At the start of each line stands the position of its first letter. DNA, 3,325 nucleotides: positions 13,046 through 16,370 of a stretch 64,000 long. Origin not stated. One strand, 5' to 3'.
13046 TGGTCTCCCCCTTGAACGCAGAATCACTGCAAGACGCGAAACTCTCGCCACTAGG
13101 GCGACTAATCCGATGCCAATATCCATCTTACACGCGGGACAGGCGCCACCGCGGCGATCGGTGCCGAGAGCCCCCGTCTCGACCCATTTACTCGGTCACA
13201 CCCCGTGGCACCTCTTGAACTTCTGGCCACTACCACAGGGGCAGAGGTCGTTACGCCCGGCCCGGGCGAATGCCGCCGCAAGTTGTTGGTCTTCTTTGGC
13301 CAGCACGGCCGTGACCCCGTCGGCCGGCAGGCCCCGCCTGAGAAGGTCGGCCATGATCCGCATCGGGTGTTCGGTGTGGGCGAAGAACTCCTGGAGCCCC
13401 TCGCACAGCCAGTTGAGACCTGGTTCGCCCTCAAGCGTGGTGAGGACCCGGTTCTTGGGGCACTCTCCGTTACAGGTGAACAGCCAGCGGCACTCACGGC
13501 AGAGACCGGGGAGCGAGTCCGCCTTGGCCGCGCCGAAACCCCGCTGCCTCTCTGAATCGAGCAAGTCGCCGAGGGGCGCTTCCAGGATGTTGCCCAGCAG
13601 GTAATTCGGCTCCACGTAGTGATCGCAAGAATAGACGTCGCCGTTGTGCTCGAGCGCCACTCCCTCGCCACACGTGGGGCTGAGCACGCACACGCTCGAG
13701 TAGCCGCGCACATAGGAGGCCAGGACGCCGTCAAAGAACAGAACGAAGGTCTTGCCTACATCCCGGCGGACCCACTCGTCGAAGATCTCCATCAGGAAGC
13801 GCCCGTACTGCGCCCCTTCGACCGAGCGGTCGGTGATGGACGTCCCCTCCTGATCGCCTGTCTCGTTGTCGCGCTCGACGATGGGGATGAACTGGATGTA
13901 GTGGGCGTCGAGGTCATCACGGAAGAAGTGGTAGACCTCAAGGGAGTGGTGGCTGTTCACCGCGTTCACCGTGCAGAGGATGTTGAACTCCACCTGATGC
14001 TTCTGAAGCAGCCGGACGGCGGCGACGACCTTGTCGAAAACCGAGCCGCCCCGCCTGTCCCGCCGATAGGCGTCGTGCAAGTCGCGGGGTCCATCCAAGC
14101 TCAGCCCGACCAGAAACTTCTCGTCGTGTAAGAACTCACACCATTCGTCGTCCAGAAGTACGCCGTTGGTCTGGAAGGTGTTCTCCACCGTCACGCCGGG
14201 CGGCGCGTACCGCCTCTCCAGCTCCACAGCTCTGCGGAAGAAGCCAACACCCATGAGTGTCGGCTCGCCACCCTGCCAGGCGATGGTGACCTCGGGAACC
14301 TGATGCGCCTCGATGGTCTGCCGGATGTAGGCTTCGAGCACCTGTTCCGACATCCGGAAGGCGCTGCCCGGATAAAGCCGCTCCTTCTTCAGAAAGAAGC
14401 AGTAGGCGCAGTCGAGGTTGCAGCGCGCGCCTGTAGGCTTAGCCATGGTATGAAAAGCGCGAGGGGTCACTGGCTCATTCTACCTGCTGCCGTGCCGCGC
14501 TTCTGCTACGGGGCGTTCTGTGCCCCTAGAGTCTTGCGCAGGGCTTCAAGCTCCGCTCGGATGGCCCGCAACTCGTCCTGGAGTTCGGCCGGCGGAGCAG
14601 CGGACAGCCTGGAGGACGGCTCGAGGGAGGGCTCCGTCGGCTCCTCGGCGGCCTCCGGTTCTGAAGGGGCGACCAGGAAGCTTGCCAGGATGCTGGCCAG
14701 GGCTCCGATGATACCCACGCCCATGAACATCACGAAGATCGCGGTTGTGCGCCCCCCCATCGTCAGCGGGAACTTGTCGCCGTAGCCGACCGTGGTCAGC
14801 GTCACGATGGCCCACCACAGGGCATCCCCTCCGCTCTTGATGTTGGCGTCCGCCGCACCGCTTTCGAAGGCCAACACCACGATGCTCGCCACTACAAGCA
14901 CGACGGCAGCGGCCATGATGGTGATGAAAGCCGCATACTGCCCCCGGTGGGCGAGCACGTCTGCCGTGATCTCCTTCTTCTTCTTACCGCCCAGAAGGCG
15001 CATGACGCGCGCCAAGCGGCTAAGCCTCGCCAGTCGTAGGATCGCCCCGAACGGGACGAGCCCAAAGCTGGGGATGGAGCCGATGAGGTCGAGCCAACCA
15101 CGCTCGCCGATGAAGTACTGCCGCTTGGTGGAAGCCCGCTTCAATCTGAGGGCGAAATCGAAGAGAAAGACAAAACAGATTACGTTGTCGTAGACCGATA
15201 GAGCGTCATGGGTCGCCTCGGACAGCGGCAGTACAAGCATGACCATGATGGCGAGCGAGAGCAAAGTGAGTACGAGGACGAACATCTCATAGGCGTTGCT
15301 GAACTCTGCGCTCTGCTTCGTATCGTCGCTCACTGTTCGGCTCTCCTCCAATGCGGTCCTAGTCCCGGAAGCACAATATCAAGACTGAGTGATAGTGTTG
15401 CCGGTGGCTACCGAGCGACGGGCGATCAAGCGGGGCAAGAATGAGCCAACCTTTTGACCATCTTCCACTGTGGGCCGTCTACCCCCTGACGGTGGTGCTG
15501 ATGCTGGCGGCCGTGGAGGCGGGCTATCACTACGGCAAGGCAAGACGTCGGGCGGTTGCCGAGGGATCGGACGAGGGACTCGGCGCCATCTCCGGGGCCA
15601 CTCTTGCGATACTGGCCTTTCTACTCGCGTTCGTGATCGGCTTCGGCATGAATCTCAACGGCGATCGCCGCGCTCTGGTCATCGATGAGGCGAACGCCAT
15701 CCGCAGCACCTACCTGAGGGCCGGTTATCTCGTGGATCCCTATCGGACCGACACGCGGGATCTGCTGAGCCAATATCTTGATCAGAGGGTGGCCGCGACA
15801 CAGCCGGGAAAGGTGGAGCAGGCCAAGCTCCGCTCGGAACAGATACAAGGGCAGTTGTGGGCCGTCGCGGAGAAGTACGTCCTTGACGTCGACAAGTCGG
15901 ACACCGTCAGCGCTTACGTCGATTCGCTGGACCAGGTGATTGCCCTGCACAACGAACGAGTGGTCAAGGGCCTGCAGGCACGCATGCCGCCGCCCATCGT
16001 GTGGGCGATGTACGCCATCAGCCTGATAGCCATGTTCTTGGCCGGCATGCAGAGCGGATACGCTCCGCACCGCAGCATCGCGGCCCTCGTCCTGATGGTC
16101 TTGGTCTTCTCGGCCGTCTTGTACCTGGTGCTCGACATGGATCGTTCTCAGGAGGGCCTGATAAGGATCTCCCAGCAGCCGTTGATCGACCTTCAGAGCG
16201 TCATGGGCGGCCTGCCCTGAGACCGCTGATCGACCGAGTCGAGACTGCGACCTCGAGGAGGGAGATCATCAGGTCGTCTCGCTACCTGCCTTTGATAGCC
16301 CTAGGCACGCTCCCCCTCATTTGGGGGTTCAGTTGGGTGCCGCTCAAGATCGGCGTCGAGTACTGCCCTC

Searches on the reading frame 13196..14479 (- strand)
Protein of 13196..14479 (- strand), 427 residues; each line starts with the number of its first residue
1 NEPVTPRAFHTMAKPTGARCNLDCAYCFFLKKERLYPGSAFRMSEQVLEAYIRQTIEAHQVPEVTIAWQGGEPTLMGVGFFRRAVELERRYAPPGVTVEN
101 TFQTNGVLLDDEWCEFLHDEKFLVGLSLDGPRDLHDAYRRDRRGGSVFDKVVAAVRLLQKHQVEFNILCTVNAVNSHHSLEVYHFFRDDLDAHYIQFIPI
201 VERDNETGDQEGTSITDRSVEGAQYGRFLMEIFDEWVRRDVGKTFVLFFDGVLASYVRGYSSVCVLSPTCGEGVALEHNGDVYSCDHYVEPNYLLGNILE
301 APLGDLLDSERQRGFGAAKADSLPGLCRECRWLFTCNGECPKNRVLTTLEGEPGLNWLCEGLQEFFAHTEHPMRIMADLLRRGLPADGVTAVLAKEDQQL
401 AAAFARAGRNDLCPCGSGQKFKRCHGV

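Call 7: search_protein_families(library=pfam, proteins=[window:13196-14479:-], max_evalue=0.001)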
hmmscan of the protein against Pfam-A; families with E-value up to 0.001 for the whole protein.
window:13196-14479:- (427 aa): 3 families
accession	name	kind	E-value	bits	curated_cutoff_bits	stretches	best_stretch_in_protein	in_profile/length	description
PF04055.27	Radical_SAM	-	1.4e-17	64.9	29.5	1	17-170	4-150/166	Radical SAM superfamily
PF02810.21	SEC-C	-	8e-10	38.8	20.4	1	409-426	1-18/19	SEC-C motif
PF13186.11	SPASM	-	4.2e-09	37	21.5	1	272-330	6-66/67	Iron-sulfur cluster-binding domain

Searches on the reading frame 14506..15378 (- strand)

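Call 7: search_protein_families(library=pfam, proteins=[window:14506-15378:-], max_evalue=0.001)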
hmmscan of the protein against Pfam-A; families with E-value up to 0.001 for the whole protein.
window:14506-15378:- (290 aa): 2 families
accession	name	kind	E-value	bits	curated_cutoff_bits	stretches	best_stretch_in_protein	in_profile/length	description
PF00520.37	Ion_trans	-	1.5e-21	77.1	25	1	29-233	3-228/241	Ion transport protein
PF07885.22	Ion_trans_2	-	9.9e-16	57.8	22.5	1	160-236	5-78/79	Ion channel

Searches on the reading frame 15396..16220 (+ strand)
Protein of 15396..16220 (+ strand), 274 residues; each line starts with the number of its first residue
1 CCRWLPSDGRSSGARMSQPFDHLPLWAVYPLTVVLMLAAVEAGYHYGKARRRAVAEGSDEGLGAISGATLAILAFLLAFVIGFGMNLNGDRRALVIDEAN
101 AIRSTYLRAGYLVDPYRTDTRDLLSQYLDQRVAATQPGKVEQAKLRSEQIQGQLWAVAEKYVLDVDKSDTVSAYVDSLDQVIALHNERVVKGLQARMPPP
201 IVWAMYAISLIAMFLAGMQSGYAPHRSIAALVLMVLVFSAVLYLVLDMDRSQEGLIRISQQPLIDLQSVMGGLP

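Call 7: search_protein_families(library=pfam, proteins=[window:15396-16220:+], max_evalue=0.001)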
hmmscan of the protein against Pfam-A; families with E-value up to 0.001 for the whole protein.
window:15396-16220:+ (274 aa): 1 family
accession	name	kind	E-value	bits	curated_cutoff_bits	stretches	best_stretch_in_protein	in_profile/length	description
PF14023.12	Bestrophin-like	-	4.4e-17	62.8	32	1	68-263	36-232/232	Bestrophin-like domain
